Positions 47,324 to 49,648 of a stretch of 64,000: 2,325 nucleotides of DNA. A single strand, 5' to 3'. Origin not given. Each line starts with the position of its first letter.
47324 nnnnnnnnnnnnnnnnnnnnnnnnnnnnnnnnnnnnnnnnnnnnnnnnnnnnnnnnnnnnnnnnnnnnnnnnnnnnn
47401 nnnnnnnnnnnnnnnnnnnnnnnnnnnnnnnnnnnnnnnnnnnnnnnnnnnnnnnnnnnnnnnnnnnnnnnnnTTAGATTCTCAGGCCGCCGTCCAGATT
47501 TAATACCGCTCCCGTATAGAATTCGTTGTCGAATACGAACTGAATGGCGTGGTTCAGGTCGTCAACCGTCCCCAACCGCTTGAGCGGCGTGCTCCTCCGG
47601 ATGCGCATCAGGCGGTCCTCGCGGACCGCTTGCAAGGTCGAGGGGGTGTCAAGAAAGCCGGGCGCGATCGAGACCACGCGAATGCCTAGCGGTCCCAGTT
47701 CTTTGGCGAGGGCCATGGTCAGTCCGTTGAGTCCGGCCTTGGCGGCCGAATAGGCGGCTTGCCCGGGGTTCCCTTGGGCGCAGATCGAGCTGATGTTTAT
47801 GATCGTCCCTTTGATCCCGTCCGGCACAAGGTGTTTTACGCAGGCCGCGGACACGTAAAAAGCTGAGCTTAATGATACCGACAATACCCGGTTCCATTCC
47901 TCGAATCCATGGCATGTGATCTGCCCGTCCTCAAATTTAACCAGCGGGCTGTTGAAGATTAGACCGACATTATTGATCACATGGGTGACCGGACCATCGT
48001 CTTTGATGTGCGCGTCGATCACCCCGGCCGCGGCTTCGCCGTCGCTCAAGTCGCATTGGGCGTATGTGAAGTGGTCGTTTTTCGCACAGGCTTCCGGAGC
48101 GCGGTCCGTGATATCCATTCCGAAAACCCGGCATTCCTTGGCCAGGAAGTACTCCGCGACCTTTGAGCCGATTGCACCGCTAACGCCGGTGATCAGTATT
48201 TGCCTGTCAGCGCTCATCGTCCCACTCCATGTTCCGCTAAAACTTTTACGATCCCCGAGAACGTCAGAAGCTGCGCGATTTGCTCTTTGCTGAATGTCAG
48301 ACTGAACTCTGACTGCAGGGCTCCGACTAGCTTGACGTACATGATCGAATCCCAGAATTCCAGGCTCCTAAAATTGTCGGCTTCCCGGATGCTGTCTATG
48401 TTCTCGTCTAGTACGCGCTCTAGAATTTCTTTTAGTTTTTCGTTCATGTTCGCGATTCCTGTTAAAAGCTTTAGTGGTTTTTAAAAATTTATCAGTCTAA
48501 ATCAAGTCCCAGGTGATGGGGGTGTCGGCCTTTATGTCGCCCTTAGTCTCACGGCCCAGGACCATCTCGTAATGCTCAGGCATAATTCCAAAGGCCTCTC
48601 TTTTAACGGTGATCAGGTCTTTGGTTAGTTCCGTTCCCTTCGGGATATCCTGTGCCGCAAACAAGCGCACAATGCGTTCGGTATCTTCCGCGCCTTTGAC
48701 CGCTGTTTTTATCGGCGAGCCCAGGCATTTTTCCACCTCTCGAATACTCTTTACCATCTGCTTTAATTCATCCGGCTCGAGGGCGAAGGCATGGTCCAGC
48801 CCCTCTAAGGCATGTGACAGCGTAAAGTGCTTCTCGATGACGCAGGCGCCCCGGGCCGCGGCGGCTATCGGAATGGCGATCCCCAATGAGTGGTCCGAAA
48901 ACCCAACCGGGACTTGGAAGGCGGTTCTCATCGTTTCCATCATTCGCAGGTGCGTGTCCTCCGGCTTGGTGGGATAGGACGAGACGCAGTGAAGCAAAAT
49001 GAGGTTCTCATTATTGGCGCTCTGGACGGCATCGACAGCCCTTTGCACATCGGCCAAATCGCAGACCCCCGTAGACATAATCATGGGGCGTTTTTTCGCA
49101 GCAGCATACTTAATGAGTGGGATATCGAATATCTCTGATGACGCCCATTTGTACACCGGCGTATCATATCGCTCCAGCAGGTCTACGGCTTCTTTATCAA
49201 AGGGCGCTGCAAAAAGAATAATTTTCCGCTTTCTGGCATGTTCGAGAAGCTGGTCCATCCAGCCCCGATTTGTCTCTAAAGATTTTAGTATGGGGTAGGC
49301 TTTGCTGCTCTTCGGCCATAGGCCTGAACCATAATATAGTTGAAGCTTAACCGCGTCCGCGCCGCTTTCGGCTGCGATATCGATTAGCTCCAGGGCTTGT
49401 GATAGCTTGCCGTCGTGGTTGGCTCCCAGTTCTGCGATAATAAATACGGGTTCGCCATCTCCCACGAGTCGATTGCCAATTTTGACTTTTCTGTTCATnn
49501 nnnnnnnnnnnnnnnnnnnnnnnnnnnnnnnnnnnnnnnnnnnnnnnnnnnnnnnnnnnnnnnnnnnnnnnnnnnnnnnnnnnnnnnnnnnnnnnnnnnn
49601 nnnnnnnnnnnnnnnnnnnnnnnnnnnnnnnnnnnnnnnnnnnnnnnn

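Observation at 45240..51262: NRPS-like A domain, ACP and ketoreductase fused into a nonulosonic acid operon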

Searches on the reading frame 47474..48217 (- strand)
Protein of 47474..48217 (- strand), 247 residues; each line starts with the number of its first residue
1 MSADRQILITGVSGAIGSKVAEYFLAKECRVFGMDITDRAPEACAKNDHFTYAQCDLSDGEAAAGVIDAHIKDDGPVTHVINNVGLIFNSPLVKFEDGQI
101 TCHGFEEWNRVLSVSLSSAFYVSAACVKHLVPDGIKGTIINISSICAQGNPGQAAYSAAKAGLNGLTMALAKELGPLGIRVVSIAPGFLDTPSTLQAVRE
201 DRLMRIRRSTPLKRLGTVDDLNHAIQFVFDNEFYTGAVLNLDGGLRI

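Call 4: search_protein_families(library=pfam, proteins=[window:47474-48217:-], max_evalue=0.001)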
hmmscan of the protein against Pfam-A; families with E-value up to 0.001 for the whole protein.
window:47474-48217:- (247 aa): 6 families
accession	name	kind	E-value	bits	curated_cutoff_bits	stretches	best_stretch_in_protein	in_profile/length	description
PF13561.12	adh_short_C2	-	3.1e-39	135.4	27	1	12-245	2-235/236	Enoyl-(Acyl carrier protein) reductase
PF00106.31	adh_short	-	1.3e-38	132.9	26.6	1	7-195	3-188/195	short chain dehydrogenase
PF08659.16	KR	-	3.1e-08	34.2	22.6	1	8-188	4-177/180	KR domain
PF23441.1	SDR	-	1e-06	28.8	27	1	114-245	121-255/258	SDR-like rossmann domain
PF01370.27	Epimerase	-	3.9e-06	26.9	20.9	1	7-70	1-63/240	NAD dependent epimerase/dehydratase family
PF16363.11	GDP_Man_Dehyd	-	3.6e-05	23.8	27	1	8-69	1-73/332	GDP-mannose 4,6 dehydratase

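Call 5: search_protein_families(library=ncbifam, proteins=[window:47474-48217:-], max_evalue=0.001)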
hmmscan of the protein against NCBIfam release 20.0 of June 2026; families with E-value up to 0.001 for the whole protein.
window:47474-48217:- (247 aa): 216 families (the best 25 are shown)
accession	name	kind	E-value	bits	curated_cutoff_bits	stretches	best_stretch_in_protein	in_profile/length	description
NF006072.0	PRK08217.1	subfamily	3.6e-54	184.2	298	1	4-247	5-253/253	3-ketoacyl-(acyl-carrier-protein) reductase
NF009466.0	PRK12826.1-2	subfamily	3.2e-45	154.5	222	1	4-245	3-244/248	3-oxoacyl-ACP reductase FabG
TIGR01830.1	3oxo_ACP_reduc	equivalog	2.4e-43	148.5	297.75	1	8-245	2-238/239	3-oxoacyl-[acyl-carrier-protein] reductase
NF004197.0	PRK05653.1-1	equivalog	1.1e-41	143.1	332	1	5-245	8-246/249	3-oxoacyl-ACP reductase FabG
NF004198.0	PRK05653.1-3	equivalog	1.5e-40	139.2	296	1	3-246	6-247/248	3-oxoacyl-ACP reductase FabG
NF009464.0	PRK12824.1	subfamily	2.2e-40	138.8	269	1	5-245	3-242/245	3-oxoacyl-ACP reductase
TIGR01829.1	AcAcCoA_reduct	subfamily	6e-38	130.9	302.1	1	7-245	3-240/242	acetoacetyl-CoA reductase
NF005559.1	PRK07231.1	subfamily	2.4e-36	125.5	215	1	3-245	3-247/249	glucose 1-dehydrogenase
NF004200.0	PRK05653.1-5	equivalog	4.5e-35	121.4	273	1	5-245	3-241/242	3-oxoacyl-ACP reductase FabG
NF004817.0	PRK06171.1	subfamily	4.6e-35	121.4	304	1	4-228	9-243/265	sorbitol-6-phosphate dehydrogenase subunit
NF005893.0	PRK07856.1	equivalog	1.2e-33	116.5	255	1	3-244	8-240/255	SDR family oxidoreductase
TIGR01832.1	kduD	equivalog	3.7e-33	115.1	338.85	1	5-244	6-244/248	2-dehydro-3-deoxy-D-gluconate 5-dehydrogenase KduD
NF005753.0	PRK07577.1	equivalog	1.1e-32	113.5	310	1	4-244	3-231/237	SDR family oxidoreductase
NF005853.0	PRK07774.1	equivalog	1.2e-32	113.2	303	1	4-245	6-246/250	SDR family oxidoreductase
NF052558.1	MBtsdlDhBudC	equivalog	1.5e-32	113.2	270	1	4-245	3-241/250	meso-2,3-butanediol dehydrogenase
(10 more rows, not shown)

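Call 26: search_solved_structures(query=window:47474-48217:-, max_evalue=1e-25)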
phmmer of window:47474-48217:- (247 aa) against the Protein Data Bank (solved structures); distinct sequences matched with E-value up to 1e-25: 21.
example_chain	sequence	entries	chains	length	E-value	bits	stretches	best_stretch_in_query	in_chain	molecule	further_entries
4nbu_A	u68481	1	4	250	1.2e-30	110.2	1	4-246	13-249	3-oxoacyl-(Acyl-carrier-protein) reductase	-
3ftp_A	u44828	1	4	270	1.7e-30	109.7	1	3-245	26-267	3-oxoacyl-[acyl-carrier protein] reductase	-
4nbw_A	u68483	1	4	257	1.4e-28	103.4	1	1-245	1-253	Short-chain dehydrogenase/reductase SDR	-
1u7t_A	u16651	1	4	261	1.2e-27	100.4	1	8-246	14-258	3-hydroxyacyl-CoA dehydrogenase type II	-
1i01_A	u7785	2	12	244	1.5e-27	100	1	7-245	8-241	BETA-KETOACYL [ACP] REDUCTASE | 3-oxoacyl-[acyl-carrier protein] reductase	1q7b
8cbo_A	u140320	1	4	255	2e-27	99.6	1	8-246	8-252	3-hydroxyacyl-CoA dehydrogenase type-2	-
1so8_A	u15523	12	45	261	2e-27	99.6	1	8-246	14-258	3-hydroxyacyl-CoA dehydrogenase type II | 3-hydroxyacyl-CoA dehydrogenase type-2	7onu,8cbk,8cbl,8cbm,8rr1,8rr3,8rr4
6t77_A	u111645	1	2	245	2.1e-27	99.6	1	7-245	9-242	3-oxoacyl-ACP reductase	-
2o23_A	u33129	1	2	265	2.1e-27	99.5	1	8-246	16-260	HADH2 protein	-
6wpr_A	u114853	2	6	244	3.9e-27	98.6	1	4-245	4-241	3-oxoacyl-[acyl-carrier-protein] reductase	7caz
6t60_A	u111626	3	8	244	4e-27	98.6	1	4-245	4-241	3-oxoacyl-(Acyl-carrier-protein) reductase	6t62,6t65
1q7c_A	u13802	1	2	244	5.5e-27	98.2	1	7-245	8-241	3-oxoacyl-[acyl-carrier protein] reductase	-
6uds_A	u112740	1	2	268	5.6e-27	98.2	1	4-245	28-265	3-oxoacyl-(Acyl-carrier-protein) reductase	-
6t5x_A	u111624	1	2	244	1.8e-26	96.5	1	7-245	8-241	3-oxoacyl-[acyl-carrier-protein] reductase FabG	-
7emg_A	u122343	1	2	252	2.4e-26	96.1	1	5-245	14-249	3-oxoacyl-[acyl-carrier-protein] reductase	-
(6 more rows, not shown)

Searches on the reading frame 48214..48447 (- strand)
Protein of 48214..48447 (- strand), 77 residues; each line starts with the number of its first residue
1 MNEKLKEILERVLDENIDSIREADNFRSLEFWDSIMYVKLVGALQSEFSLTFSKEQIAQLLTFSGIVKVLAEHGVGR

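Call 4: search_protein_families(library=pfam, proteins=[window:48214-48447:-], max_evalue=0.001)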
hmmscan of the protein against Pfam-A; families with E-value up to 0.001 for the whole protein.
window:48214-48447:- (77 aa): 1 family
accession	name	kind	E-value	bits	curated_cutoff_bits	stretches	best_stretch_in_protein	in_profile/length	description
PF00550.31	PP-binding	-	8.2e-09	36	20.8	1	3-68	1-65/67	Phosphopantetheine attachment site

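Call 5: search_protein_families(library=ncbifam, proteins=[window:48214-48447:-], max_evalue=0.001)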
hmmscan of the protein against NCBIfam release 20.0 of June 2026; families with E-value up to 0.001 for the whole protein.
window:48214-48447:- (77 aa): 3 families
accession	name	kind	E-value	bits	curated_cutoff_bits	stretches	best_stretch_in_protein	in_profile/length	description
NF002148.0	PRK00982.1-2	subfamily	0.00026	20.8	71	1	2-73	6-77/79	acyl carrier protein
NF006031.0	PRK08172.1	equivalog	0.00064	20.3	76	1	3-70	7-74/82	acyl carrier protein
NF002150.0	PRK00982.1-4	subfamily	0.00076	19.7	66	1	3-73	8-78/80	acyl carrier protein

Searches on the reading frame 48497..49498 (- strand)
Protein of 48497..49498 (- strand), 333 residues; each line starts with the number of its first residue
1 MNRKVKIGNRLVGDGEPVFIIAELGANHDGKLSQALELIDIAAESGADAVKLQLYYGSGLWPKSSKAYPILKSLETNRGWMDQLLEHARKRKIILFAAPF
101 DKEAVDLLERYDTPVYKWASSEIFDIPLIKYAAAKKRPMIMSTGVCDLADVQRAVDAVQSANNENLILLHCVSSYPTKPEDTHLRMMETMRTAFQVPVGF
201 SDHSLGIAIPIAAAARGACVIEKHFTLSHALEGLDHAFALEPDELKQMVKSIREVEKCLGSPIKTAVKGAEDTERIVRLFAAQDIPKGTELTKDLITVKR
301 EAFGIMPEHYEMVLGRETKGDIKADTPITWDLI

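Call 4: search_protein_families(library=pfam, proteins=[window:48497-49498:-], max_evalue=0.001)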
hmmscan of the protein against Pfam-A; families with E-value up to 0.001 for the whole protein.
window:48497-49498:- (333 aa): 2 families
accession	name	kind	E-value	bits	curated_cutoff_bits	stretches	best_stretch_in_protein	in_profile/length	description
PF03102.20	NeuB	-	2.8e-80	269.7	22.1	1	38-263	1-240/241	NeuB family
PF08666.17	SAF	-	1e-12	48.8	21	1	279-332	4-61/63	SAF domain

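Call 5: search_protein_families(library=ncbifam, proteins=[window:48497-49498:-], max_evalue=0.001)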
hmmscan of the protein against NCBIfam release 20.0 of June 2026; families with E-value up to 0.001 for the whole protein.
window:48497-49498:- (333 aa): 2 families
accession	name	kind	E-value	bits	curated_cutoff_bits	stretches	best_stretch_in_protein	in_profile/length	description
TIGR03586.1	PseI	equivalog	1.8e-97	326.5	340.25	1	18-328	2-327/327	pseudaminic acid synthase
TIGR03569.1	NeuB_NnaB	equivalog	2.7e-95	319.2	399.65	1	18-327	1-328/329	N-acetylneuraminate synthase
